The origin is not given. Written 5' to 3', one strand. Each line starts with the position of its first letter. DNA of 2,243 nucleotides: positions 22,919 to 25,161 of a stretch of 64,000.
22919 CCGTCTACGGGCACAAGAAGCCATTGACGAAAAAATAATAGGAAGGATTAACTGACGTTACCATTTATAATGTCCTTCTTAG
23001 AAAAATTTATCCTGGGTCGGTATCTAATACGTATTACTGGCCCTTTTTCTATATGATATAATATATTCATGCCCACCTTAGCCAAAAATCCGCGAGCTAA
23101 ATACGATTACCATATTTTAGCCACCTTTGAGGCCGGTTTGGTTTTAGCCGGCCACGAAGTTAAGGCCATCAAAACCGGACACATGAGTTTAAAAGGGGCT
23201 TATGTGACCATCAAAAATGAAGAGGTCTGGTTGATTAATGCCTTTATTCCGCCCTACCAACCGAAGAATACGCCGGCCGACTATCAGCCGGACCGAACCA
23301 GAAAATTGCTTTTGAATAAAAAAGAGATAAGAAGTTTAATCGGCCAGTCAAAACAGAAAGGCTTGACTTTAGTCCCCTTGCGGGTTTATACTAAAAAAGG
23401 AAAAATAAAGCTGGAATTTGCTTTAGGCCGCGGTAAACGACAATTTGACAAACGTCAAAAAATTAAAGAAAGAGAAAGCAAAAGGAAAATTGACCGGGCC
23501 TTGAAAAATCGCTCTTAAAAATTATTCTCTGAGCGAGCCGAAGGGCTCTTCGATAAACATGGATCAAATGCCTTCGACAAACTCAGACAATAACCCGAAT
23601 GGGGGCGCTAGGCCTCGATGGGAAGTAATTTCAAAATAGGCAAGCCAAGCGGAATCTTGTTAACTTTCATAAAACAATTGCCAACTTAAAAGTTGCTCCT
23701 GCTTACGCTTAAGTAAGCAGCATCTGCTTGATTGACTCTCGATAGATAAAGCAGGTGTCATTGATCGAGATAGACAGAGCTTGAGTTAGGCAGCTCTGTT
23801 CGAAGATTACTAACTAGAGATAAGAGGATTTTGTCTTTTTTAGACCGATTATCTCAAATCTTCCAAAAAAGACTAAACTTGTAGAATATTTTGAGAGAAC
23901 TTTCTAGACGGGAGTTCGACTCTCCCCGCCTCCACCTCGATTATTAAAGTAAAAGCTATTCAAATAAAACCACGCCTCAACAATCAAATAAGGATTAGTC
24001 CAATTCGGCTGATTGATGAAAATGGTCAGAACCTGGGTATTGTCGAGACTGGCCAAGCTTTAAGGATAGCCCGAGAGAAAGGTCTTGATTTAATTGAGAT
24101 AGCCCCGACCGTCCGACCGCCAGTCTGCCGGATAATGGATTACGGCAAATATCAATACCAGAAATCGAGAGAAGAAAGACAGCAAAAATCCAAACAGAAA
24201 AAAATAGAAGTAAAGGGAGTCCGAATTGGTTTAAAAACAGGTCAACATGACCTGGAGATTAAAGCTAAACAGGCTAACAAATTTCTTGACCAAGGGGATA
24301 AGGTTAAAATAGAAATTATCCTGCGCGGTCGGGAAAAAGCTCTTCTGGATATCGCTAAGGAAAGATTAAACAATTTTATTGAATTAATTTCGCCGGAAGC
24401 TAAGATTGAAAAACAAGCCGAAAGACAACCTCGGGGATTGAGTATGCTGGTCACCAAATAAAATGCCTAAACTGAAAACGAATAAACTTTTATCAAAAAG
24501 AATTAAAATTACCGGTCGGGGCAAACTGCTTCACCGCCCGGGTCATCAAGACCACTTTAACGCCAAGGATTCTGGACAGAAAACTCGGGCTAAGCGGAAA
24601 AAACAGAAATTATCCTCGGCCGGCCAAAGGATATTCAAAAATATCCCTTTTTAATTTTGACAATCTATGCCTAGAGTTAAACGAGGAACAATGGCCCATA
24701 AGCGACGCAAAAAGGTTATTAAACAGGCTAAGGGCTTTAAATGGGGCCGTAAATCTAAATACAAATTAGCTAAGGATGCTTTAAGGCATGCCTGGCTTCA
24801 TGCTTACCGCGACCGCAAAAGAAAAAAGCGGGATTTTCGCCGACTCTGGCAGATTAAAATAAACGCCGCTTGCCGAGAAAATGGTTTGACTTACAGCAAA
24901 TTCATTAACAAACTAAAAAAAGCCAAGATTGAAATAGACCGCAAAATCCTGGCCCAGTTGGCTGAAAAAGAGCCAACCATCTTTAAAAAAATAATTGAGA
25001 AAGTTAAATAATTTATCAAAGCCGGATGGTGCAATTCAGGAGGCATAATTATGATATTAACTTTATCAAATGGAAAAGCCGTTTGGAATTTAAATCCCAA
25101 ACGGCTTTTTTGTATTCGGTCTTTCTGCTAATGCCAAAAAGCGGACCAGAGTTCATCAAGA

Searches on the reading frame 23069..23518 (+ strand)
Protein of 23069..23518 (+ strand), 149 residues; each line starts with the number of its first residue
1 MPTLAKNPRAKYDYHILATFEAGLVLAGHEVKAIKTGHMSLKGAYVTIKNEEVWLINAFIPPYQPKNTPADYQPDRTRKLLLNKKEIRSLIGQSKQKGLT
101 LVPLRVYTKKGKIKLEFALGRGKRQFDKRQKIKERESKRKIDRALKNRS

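Call 65: search_protein_families(library=pfam, proteins=[window:23069-23518:+], max_evalue=0.001)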
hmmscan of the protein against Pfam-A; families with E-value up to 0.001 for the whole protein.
window:23069-23518:+ (149 aa): 1 family
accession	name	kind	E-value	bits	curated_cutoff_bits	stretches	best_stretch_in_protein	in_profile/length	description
PF01668.23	SmpB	-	1e-53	181.5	27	1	5-147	2-143/143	SmpB protein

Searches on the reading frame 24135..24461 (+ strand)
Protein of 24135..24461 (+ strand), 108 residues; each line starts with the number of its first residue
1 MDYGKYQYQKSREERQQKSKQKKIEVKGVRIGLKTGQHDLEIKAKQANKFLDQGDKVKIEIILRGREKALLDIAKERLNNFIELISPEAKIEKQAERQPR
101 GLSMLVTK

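Call 65: search_protein_families(library=pfam, proteins=[window:24135-24461:+], max_evalue=0.001)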
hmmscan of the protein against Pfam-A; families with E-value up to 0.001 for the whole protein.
window:24135-24461:+ (108 aa): 1 family
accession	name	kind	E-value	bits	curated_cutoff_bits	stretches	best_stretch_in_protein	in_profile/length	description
PF00707.27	IF3_C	-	1.4e-22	79.8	34.8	1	24-107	1-84/86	Translation initiation factor IF-3, C-terminal domain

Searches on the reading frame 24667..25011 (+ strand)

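Call 65: search_protein_families(library=pfam, proteins=[window:24667-25011:+], max_evalue=0.001)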
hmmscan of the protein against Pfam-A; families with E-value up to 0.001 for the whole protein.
window:24667-25011:+ (114 aa): 1 family
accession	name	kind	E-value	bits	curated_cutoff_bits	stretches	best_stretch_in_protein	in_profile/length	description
PF00453.23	Ribosomal_L20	-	2.1e-39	134.4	30.8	1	3-109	1-107/107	Ribosomal protein L20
